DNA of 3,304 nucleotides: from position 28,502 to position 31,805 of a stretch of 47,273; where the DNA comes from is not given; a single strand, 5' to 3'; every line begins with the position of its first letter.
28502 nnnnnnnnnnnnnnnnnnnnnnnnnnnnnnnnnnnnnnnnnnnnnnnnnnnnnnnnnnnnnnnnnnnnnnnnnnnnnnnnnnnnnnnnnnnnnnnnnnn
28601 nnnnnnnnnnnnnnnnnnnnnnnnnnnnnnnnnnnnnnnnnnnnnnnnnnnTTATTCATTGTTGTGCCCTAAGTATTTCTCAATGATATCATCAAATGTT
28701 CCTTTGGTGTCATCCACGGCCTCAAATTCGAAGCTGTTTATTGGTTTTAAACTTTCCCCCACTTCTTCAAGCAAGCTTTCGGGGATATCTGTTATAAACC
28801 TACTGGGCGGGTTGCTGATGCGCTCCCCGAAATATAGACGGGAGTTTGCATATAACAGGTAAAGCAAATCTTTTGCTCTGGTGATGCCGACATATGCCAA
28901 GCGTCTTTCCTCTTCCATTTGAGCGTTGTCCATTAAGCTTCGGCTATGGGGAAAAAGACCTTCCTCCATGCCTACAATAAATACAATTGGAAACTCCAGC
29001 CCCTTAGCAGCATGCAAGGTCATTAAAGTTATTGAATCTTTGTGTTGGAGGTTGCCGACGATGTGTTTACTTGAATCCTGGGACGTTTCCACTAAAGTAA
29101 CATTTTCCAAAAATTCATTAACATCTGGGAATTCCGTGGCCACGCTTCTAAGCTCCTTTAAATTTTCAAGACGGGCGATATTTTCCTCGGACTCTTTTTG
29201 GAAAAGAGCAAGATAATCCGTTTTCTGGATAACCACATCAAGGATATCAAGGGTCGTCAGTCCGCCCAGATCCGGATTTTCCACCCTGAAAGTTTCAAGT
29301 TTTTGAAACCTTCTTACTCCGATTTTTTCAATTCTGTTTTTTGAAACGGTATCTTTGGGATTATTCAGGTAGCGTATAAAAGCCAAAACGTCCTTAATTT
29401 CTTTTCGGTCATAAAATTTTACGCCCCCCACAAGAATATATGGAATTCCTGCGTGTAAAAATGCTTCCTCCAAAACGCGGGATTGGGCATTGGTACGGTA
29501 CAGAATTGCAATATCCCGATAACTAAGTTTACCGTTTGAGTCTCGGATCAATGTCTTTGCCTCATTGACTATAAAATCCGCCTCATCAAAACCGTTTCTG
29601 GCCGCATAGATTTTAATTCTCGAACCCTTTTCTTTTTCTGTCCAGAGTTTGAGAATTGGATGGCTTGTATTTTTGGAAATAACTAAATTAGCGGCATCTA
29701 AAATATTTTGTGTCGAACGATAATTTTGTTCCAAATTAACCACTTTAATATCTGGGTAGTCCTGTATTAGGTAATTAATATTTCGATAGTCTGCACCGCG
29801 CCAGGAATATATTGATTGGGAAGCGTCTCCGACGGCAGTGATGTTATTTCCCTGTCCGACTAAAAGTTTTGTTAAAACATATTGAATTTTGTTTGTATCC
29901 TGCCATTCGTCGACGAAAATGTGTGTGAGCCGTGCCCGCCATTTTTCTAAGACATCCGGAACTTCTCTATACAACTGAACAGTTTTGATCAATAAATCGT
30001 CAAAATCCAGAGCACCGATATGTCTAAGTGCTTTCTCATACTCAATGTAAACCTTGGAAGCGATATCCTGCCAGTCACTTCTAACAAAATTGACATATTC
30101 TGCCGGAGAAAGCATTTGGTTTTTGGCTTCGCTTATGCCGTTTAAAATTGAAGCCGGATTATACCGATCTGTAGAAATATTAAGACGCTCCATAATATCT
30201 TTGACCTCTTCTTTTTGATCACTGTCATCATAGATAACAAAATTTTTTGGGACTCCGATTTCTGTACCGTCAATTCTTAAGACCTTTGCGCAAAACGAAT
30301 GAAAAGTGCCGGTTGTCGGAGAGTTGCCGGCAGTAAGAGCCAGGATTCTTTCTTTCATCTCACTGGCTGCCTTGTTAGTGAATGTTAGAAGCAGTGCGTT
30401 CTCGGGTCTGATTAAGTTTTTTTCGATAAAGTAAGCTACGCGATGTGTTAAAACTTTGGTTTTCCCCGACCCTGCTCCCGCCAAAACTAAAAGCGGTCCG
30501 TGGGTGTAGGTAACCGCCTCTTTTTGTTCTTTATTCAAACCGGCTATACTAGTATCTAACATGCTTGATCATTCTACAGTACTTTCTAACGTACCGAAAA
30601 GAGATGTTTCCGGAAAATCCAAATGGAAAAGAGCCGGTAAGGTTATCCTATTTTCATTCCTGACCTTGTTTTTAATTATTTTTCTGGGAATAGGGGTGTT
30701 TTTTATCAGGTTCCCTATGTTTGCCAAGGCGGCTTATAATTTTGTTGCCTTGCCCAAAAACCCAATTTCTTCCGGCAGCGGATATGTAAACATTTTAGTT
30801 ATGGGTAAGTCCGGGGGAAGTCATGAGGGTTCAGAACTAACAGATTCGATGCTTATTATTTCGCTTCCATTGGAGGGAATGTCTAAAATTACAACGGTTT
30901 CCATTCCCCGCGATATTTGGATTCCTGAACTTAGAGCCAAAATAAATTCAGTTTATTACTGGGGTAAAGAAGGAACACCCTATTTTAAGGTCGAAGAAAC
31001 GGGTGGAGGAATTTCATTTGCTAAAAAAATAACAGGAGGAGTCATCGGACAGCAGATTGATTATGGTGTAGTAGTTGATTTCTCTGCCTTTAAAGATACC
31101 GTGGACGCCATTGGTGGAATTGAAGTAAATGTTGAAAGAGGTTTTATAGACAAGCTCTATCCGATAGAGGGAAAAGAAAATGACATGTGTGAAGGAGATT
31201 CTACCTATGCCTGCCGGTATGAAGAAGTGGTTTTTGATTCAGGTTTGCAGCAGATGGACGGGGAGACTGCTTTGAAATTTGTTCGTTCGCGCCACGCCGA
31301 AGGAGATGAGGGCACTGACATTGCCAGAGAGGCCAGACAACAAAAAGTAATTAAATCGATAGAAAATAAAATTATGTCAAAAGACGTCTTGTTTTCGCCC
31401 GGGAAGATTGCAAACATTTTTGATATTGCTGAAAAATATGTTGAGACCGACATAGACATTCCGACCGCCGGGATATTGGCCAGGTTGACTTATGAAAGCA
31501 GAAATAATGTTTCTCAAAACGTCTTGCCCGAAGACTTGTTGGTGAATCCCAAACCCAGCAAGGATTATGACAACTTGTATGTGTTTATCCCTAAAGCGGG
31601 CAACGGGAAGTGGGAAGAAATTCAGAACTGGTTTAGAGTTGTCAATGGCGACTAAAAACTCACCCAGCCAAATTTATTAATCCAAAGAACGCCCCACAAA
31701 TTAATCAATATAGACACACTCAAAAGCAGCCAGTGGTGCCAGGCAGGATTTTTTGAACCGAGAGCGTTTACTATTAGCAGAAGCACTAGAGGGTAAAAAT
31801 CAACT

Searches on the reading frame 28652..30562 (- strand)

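Call 9: search_protein_families(library=pfam, max_evalue=0.001, proteins=[window:28652-30562:-])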
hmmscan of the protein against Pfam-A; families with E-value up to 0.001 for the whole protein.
window:28652-30562:- (636 aa): 6 families
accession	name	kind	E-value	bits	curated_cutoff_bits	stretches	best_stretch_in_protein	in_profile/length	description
PF00580.27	UvrD-helicase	-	8.5e-86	288.4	23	1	9-270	1-271/271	UvrD/REP helicase N-terminal domain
PF13361.12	UvrD_C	-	1.8e-69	235.3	25.6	2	275-461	1-187/350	UvrD-like helicase C-terminal domain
PF13245.12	AAA_19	-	5.8e-23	82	25.1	1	13-253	1-132/134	AAA domain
PF13538.12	UvrD_C_2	-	2.5e-10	40.5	27.4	1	511-570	2-52/52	UvrD-like helicase C-terminal domain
PF13604.12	AAA_30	-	1.9e-05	25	27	0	9-73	2-66/191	AAA domain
PF01443.25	Viral_helicase1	-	0.00063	20.1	21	0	502-569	168-226/228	Viral superfamily 1 RNA helicase core domain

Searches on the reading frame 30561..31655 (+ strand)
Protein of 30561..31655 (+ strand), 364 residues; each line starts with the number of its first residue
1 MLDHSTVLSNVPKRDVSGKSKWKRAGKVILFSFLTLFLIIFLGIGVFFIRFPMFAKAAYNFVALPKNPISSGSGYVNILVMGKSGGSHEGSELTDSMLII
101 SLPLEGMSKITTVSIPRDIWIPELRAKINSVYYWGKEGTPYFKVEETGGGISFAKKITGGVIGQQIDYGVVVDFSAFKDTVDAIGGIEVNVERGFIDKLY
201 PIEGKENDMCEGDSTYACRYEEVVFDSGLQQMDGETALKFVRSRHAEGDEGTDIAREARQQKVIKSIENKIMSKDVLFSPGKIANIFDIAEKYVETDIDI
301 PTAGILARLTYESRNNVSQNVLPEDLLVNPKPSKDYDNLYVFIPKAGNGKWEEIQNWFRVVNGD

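Call 9: search_protein_families(library=pfam, max_evalue=0.001, proteins=[window:30561-31655:+])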
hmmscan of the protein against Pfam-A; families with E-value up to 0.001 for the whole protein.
window:30561-31655:+ (364 aa): 1 family
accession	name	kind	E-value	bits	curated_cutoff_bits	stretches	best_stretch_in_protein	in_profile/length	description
PF03816.19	LytR_cpsA_psr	-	1.2e-27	97.3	24.6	1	94-272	2-149/150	LytR_cpsA_psr family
